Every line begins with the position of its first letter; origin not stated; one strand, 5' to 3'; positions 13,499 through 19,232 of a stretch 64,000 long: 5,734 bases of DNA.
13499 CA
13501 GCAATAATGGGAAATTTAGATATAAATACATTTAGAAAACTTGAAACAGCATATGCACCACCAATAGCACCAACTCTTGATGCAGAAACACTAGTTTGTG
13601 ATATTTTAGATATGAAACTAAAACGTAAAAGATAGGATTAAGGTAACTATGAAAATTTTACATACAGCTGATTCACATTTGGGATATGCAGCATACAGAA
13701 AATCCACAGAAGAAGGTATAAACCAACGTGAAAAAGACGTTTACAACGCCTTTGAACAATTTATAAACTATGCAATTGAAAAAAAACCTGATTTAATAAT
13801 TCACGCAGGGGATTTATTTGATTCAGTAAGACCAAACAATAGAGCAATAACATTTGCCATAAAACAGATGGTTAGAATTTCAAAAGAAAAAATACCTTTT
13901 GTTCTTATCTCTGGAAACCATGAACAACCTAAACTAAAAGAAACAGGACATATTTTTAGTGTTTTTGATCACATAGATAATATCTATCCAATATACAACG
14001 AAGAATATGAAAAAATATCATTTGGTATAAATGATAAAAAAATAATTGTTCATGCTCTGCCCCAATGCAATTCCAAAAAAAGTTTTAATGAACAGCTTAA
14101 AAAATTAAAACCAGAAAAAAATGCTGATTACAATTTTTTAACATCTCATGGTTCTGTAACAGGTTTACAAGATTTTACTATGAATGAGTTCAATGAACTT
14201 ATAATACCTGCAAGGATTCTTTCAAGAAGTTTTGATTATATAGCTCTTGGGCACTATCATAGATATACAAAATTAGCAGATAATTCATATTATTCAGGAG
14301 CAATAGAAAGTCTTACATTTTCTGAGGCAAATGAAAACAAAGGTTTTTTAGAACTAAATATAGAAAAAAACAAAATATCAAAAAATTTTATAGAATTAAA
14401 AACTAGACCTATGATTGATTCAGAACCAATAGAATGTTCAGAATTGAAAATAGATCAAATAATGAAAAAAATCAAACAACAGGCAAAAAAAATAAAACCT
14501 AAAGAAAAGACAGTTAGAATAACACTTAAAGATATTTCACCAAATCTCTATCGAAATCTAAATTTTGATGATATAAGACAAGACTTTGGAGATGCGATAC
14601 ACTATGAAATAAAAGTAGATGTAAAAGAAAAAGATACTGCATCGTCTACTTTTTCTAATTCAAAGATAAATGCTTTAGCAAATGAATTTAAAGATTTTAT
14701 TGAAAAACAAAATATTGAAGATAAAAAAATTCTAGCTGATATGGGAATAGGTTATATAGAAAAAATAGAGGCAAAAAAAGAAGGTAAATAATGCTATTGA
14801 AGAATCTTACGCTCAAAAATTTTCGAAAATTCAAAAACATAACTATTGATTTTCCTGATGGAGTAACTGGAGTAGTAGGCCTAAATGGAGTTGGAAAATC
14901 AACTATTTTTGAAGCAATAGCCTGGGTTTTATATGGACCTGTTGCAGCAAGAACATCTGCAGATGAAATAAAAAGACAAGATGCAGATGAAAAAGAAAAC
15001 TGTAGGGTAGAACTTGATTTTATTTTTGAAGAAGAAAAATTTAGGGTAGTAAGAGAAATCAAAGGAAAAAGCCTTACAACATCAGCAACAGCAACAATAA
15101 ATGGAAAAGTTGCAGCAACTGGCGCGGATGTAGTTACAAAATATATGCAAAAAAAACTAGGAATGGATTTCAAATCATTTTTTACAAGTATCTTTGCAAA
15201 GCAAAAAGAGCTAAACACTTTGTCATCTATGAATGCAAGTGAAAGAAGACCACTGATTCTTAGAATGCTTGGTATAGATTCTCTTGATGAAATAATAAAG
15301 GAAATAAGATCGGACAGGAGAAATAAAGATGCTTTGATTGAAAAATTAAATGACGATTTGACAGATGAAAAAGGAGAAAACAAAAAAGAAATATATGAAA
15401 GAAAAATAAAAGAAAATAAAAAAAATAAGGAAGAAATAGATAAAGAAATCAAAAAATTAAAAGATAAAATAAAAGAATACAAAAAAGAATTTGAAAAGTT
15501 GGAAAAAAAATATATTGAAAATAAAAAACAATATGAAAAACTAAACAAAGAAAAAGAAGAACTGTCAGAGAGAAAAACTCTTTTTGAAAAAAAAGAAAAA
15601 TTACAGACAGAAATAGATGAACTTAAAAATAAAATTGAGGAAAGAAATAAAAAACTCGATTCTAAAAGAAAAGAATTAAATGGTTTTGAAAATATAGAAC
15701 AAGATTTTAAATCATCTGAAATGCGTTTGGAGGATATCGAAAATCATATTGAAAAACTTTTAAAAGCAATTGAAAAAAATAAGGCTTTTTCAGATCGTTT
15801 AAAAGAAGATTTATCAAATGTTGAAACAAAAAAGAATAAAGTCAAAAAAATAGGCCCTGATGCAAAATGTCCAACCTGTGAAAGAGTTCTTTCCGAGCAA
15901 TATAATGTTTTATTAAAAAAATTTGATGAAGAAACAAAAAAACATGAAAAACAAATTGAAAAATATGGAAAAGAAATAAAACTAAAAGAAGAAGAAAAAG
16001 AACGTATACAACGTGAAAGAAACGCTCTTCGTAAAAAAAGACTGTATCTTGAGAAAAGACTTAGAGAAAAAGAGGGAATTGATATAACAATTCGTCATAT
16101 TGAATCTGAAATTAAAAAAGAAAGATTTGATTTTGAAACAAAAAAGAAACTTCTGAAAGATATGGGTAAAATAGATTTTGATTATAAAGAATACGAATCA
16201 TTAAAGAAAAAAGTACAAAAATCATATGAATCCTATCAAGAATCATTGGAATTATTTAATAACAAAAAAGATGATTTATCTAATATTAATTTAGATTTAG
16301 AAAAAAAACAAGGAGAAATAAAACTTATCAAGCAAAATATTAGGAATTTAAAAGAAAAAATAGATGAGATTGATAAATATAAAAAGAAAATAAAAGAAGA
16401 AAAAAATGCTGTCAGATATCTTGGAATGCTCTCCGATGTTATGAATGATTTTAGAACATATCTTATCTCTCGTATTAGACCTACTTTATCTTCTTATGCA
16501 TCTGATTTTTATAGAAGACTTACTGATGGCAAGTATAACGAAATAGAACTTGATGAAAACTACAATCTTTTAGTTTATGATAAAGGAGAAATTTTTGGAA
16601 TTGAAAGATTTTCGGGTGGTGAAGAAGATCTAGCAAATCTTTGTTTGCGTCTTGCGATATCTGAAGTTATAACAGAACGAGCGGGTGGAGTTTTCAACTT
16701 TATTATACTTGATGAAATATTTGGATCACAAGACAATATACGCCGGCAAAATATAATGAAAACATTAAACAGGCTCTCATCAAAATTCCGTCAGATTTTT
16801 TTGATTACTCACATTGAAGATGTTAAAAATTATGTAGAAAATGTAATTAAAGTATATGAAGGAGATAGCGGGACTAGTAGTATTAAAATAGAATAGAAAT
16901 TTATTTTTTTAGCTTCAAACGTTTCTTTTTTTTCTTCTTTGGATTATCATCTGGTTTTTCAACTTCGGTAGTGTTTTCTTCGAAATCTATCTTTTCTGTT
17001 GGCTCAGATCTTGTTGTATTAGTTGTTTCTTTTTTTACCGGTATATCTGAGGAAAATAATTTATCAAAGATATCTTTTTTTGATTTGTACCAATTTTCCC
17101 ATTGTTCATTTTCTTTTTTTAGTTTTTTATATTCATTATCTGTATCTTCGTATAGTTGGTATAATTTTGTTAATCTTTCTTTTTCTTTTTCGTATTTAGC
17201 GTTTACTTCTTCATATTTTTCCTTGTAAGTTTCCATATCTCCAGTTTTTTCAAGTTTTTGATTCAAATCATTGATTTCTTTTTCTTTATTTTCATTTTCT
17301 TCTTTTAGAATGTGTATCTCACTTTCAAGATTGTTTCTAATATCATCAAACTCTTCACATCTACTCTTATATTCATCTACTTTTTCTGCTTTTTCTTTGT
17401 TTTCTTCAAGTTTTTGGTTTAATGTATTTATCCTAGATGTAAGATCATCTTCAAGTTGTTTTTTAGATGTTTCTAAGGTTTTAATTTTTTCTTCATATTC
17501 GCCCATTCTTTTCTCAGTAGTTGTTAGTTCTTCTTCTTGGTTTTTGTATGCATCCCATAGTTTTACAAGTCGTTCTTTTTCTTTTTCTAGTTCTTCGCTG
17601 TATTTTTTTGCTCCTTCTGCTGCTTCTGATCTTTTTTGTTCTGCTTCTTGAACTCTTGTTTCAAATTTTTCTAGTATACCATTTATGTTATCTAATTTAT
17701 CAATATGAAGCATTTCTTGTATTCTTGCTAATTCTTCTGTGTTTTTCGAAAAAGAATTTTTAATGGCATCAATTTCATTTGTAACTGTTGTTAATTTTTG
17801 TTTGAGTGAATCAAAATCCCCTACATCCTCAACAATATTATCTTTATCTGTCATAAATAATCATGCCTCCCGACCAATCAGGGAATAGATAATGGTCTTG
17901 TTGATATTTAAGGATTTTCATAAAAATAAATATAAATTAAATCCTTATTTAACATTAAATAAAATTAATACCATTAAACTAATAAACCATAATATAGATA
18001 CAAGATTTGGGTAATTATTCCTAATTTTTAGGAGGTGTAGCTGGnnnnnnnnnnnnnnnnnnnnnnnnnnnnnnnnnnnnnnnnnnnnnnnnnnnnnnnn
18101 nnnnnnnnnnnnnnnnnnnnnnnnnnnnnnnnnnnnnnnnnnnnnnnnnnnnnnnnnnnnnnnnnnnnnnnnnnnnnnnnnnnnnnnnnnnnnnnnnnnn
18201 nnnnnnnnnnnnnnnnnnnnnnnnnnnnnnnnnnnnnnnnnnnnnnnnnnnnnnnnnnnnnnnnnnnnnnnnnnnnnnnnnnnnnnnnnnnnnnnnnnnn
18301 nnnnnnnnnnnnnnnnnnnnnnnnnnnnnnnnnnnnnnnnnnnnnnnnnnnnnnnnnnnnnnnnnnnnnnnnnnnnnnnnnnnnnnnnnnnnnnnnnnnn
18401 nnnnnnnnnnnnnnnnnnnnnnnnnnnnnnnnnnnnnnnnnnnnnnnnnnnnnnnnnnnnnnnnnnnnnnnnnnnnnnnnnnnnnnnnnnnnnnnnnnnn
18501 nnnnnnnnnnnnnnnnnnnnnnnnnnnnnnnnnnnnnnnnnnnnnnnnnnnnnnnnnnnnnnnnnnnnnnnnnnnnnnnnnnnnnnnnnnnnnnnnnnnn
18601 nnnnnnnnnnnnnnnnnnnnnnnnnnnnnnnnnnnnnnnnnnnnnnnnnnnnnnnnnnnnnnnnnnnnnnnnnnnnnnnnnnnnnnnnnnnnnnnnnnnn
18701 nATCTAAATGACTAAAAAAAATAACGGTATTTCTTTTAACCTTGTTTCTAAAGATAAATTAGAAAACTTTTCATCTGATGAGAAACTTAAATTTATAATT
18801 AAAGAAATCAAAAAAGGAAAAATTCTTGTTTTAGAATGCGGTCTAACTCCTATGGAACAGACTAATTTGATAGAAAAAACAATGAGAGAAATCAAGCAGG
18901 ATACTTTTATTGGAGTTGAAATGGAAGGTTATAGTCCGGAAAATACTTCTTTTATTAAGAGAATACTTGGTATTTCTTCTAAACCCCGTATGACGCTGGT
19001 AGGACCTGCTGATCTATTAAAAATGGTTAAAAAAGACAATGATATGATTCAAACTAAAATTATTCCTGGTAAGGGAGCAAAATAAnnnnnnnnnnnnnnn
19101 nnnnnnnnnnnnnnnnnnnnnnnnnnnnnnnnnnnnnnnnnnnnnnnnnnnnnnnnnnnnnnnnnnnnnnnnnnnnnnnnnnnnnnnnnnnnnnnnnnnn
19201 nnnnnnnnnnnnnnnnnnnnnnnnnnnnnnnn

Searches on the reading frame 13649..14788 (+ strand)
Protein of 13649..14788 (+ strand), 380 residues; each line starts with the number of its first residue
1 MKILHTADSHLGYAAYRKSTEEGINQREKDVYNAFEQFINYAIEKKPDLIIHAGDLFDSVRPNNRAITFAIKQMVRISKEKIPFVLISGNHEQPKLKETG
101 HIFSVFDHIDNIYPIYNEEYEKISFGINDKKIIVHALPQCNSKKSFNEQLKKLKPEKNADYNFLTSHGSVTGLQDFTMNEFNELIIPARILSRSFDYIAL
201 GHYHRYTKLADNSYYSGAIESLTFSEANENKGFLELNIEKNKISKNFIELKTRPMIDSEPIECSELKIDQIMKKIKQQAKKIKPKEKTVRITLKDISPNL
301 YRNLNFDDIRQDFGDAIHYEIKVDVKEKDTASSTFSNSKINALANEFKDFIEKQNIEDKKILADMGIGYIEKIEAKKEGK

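Call 22: search_protein_families(library=pfam, proteins=[window:13649-14788:+], max_evalue=0.001)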
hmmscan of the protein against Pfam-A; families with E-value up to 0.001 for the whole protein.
window:13649-14788:+ (380 aa): 2 families
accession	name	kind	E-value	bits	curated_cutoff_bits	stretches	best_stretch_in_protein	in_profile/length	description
PF00149.33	Metallophos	-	1.7e-18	68.1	21.5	1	1-206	1-191/191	Calcineurin-like phosphoesterase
PF12850.12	Metallophos_2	-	4.4e-06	27.2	27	1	1-207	1-120/154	Calcineurin-like phosphoesterase superfamily domain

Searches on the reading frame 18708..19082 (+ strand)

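Call 23: search_protein_families(library=pfam, proteins=[window:18708-19082:+], max_evalue=0.001)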
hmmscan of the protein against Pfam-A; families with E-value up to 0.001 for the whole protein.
window:18708-19082:+ (125 aa): 1 family
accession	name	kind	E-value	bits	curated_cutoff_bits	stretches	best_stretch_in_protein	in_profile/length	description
PF09846.14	OapB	-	2.8e-34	117.7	27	1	18-118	1-103/104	Origin-associated protein OapB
